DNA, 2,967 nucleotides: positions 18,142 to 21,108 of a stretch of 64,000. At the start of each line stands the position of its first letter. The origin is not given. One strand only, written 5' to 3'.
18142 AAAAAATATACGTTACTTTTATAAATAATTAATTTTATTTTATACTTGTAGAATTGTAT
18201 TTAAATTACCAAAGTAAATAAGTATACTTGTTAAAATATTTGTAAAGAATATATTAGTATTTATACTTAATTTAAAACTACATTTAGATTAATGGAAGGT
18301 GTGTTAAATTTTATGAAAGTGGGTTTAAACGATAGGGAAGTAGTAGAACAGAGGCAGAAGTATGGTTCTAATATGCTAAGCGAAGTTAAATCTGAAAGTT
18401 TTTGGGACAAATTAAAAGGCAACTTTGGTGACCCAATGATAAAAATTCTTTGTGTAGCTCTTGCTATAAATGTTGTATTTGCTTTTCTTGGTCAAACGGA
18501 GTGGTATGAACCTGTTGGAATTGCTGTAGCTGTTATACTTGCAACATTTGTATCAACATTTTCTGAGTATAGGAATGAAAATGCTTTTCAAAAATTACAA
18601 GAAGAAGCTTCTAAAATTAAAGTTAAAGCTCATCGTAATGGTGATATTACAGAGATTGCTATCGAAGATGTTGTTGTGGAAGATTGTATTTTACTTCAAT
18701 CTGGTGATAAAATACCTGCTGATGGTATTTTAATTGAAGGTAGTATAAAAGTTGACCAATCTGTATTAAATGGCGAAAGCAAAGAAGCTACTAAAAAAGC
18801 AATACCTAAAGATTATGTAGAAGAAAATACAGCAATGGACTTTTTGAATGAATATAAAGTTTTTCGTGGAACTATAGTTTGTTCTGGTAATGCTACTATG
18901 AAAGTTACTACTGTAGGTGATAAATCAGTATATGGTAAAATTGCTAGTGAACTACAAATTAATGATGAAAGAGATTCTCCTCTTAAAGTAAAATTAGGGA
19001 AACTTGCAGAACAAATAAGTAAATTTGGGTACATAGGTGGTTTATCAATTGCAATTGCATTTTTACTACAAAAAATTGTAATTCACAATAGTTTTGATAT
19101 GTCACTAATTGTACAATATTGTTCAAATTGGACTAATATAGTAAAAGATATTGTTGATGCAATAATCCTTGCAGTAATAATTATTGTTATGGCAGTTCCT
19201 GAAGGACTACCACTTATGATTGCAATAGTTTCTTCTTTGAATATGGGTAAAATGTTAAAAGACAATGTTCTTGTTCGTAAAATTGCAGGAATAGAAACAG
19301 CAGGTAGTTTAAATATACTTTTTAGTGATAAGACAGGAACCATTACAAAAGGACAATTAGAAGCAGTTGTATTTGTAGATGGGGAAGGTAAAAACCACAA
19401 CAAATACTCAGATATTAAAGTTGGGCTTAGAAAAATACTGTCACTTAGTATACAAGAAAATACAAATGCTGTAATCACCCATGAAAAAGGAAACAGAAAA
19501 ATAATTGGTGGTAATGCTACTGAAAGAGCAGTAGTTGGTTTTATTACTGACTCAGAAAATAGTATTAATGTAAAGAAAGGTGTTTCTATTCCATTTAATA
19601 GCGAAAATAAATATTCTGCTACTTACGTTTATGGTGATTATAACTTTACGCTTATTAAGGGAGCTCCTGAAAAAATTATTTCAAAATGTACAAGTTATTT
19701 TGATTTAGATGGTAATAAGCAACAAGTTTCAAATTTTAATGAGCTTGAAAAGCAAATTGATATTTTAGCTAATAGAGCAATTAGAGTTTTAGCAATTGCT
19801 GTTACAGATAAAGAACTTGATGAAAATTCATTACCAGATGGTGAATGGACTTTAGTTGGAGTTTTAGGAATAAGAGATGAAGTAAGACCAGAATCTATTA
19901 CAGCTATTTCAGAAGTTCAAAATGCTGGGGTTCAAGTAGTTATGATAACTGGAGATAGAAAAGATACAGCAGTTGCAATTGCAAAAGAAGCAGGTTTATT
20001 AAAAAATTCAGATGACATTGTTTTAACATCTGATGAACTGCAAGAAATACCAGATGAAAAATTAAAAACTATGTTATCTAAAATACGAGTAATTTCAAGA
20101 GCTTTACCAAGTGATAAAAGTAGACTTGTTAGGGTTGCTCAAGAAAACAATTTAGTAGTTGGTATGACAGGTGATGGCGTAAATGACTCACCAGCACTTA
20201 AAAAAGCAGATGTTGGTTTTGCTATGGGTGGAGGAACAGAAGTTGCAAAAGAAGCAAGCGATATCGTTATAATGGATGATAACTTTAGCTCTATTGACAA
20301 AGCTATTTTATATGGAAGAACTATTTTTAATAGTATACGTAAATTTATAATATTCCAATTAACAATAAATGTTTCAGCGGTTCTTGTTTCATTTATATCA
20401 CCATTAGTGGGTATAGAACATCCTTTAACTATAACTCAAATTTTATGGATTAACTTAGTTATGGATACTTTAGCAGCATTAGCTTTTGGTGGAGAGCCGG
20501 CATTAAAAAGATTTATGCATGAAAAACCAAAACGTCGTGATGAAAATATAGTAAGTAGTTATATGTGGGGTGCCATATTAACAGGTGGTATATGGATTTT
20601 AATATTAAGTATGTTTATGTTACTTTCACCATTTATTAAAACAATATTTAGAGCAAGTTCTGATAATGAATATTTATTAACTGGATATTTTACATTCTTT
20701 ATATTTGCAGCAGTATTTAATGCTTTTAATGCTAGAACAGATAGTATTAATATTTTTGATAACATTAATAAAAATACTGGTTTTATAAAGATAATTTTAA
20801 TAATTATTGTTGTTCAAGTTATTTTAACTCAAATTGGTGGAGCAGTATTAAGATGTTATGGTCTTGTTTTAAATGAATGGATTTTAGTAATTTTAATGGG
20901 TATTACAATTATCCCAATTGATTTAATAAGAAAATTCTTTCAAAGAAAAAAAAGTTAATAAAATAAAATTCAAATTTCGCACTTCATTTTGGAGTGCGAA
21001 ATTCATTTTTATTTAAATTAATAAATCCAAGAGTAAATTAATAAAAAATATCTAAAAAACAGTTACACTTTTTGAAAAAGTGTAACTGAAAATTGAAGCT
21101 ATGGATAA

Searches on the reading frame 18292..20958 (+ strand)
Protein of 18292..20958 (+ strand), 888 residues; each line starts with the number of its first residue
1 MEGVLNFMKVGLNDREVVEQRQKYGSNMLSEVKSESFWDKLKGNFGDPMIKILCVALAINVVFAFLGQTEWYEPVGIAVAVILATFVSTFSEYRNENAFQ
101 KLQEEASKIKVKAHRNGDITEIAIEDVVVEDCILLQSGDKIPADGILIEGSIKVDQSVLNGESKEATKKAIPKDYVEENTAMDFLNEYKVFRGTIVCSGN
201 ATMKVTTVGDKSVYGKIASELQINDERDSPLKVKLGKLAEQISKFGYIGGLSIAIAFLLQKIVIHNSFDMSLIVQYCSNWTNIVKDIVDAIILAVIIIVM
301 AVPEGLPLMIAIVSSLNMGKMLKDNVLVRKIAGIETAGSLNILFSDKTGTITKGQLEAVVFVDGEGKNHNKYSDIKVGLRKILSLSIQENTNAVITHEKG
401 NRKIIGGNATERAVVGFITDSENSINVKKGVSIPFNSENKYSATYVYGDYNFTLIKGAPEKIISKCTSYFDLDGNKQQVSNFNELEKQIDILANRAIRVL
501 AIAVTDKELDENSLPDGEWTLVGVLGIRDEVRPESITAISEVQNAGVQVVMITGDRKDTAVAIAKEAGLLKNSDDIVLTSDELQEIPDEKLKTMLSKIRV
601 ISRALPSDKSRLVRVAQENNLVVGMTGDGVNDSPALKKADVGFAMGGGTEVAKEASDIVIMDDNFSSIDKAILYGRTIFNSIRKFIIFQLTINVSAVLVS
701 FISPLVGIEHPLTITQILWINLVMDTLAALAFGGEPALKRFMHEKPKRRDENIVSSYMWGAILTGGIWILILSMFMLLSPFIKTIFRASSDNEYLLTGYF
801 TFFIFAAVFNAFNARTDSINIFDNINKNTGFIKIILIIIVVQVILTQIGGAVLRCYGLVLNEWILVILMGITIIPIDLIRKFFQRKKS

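Call 17: search_protein_families(library=pfam, proteins=[window:18292-20958:+])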
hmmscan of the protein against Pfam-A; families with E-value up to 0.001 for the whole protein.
window:18292-20958:+ (888 aa): 6 families
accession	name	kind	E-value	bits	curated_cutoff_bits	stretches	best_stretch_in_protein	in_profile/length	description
PF00689.26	Cation_ATPase_C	-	8.8e-38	130.3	27.3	1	710-883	2-175/175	Cation transporting ATPase, C-terminus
PF00122.25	E1-E2_ATPase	-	1.9e-35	122.5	28.1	1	107-323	3-180/181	E1-E2 ATPase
PF00702.32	Hydrolase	-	1.8e-15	58.3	26.4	1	343-640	4-191/191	haloacid dehalogenase-like hydrolase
PF00690.31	Cation_ATPase_N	-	6.7e-11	42.1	20.4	1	10-59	19-68/69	Cation transporter/ATPase, N-terminus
PF13246.12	Cation_ATPase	-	1.5e-09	38.2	21.7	1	395-469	8-91/91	Cation transport ATPase (P-type)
PF08282.18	Hydrolase_3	-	4.3e-05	23.8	20.9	1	627-672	210-255/255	haloacid dehalogenase-like hydrolase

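Call 26: find_homologous_proteins(query=window:18292-20958:+, max_evalue=1e-50)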
Query window:18292-20958:+ (888 aa): 8000 proteins with E <= 1e-50 among 8000 candidates; the best 120 are listed.
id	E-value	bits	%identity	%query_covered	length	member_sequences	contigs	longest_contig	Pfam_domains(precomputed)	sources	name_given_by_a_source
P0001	0.0e+0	1927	100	100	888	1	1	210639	PF00702.33,PF13246.13,PF00689.27,PF00690.32,PF00122.26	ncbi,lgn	-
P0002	0.0e+0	1612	83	99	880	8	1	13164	PF00702.33,PF13246.13,PF00689.27,PF00690.32,PF00122.26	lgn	-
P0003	0.0e+0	1609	83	99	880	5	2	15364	PF00702.33,PF13246.13,PF00689.27,PF00690.32,PF00122.26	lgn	-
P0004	0.0e+0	1601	82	99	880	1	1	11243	PF00702.33,PF13246.13,PF00689.27,PF00690.32,PF00122.26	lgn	-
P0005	0.0e+0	1598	82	99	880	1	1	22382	PF00702.33,PF13246.13,PF00689.27,PF08282.19,PF00690.32,PF00122.26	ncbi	-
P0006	0.0e+0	1597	82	99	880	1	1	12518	PF00702.33,PF13246.13,PF00689.27,PF08282.19,PF00690.32,PF00122.26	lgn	-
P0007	0.0e+0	1596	81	99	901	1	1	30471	PF00702.33,PF13246.13,PF00689.27,PF08282.19,PF00690.32,PF00122.26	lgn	-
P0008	0.0e+0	1496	77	98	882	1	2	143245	PF00702.33,PF13246.13,PF00689.27,PF08282.19,PF00690.32,PF00122.26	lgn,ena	-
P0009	0.0e+0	1494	77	98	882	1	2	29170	PF00702.33,PF13246.13,PF00689.27,PF08282.19,PF00690.32,PF00122.26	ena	-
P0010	0.0e+0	1475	76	98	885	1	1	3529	PF00702.33,PF13246.13,PF00689.27,PF08282.19,PF00690.32,PF00122.26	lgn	-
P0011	0.0e+0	1468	75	99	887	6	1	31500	PF00702.33,PF13246.13,PF00689.27,PF08282.19,PF00690.32,PF00122.26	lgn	-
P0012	0.0e+0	1460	75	98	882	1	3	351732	PF00702.33,PF13246.13,PF00689.27,PF08282.19,PF00690.32,PF00122.26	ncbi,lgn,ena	-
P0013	0.0e+0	1458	75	99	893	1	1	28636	PF00702.33,PF13246.13,PF00689.27,PF08282.19,PF00690.32,PF00122.26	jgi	-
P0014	0.0e+0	1456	75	99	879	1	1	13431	PF00702.33,PF13246.13,PF00689.27,PF08282.19,PF00690.32,PF00122.26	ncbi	-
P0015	0.0e+0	1456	75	98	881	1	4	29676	PF00702.33,PF13246.13,PF00689.27,PF08282.19,PF00690.32,PF00122.26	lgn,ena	-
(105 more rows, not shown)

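Call 27: find_encoding_contigs(protein=P0001, flank=1000, max_places=4)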
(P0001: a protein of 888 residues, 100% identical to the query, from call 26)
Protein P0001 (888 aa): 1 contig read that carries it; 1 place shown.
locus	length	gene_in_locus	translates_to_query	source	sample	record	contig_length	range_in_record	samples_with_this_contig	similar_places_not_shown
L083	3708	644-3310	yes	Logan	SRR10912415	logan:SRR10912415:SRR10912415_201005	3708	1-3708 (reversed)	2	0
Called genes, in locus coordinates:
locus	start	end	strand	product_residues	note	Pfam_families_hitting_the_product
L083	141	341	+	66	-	-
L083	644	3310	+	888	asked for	PF00690:Cation_ATPase_N, PF00122:E1-E2_ATPase, PF00702:Hydrolase, PF13246:Cation_ATPase, PF00689:Cation_ATPase_C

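Call 28: find_encoding_contigs(protein=P0005, flank=10000, max_places=4)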
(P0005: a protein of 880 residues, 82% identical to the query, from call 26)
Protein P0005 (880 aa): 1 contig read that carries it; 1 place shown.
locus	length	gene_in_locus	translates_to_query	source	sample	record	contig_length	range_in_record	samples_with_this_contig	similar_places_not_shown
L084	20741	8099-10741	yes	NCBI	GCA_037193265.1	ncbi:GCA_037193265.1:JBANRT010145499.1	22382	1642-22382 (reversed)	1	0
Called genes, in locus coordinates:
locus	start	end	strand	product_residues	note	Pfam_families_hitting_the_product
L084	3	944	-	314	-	?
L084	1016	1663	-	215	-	PF00923:TAL_FSA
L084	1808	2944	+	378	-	PF13477:Glyco_trans_4_2, PF13439:Glyco_transf_4, PF13579:Glyco_trans_4_4, PF20706:GT4-conflict (weak), PF00534:Glycos_transf_1, PF13692:Glyco_trans_1_4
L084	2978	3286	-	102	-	PF10087:DUF2325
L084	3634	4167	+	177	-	PF12844:HTH_19, PF13443:HTH_26 (weak), PF13560:HTH_31, PF01381:HTH_3, PF07883:Cupin_2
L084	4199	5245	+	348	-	PF00005:ABC_tran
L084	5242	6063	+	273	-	PF00528:BPD_transp_1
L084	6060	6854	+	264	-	PF00528:BPD_transp_1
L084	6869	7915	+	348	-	PF02030:Lipoprotein_8 (weak), PF01547:SBP_bac_1, PF13416:SBP_bac_8, PF13531:SBP_bac_11, PF13343:SBP_bac_6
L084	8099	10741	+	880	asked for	PF00690:Cation_ATPase_N, PF00122:E1-E2_ATPase, PF00702:Hydrolase, PF13246:Cation_ATPase, PF08282:Hydrolase_3 (faint), PF00689:Cation_ATPase_C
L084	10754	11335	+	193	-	PF02342:TerD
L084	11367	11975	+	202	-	PF02342:TerD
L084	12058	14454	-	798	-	PF01588:tRNA_bind, PF03483:B3_4, PF03484:B5, PF01409:tRNA-synt_2d (weak), PF17759:tRNA_synthFbeta, PF03147:FDX-ACB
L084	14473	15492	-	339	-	PF02912:Phe_tRNA-synt_N, PF01409:tRNA-synt_2d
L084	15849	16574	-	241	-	PF01171:ATP_bind_3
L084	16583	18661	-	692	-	PF22673:MCP-like_PDC_1, PF02743:dCache_1, PF00015:MCPsignal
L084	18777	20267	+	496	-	PF00370:FGGY_N, PF02782:FGGY_C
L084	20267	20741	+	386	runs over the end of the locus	PF00390:malic, PF03949:Malic_M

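Call 29: find_encoding_contigs(protein=P0007, flank=10000, max_places=4)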
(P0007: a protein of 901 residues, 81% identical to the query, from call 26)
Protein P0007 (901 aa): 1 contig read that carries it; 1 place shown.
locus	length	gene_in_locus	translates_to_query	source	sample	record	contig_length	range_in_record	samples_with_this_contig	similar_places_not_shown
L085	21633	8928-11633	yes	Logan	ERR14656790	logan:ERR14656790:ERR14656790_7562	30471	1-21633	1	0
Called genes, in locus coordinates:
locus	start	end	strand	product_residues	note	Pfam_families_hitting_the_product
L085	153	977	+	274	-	PF00293:NUDIX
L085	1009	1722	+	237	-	PF02527:GidB, PF13847:Methyltransf_31 (weak)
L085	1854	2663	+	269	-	PF02195:ParB_N, PF17762:HTH_ParB, PF01381:HTH_3 (faint)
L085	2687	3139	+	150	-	PF13673:Acetyltransf_10, PF00583:Acetyltransf_1, PF21926:FeeM (faint), PF13508:Acetyltransf_7, PF08445:FR47 (weak)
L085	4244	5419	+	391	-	PF00089:Trypsin, PF13365:Trypsin_2, PF00595:PDZ (weak), PF13180:PDZ_2, PF17820:PDZ_6 (weak)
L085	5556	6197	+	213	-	PF00092:VWA, PF13519:VWA_2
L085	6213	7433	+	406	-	PF13672:PP2C_2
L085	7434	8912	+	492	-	PF00069:Pkinase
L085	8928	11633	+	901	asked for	PF00690:Cation_ATPase_N, PF00122:E1-E2_ATPase, PF00702:Hydrolase, PF13246:Cation_ATPase, PF08282:Hydrolase_3 (faint), PF00689:Cation_ATPase_C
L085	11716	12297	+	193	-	PF02342:TerD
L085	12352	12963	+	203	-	PF02342:TerD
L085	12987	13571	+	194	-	PF02342:TerD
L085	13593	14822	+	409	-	PF02342:TerD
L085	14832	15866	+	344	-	PF15617:C-C_Bond_Lyase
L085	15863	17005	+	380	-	PF15609:PRTase_2, PF12500:TRSP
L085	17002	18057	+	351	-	PF11202:StiP, PF15608:PELOTA_1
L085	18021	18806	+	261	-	PF05116:S6PP (weak), PF08282:Hydrolase_3 (weak)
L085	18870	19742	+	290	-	-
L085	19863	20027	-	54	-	-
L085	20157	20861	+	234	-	PF00528:BPD_transp_1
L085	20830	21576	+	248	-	PF02463:SMC_N (faint), PF00005:ABC_tran, PF13304:AAA_21 (weak)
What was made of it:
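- On Prokaryotic MITE: For type 1 itself no orthologous empty site could be obtained, because the relatives L084 and L085 have different synteny (calls 28, 29).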
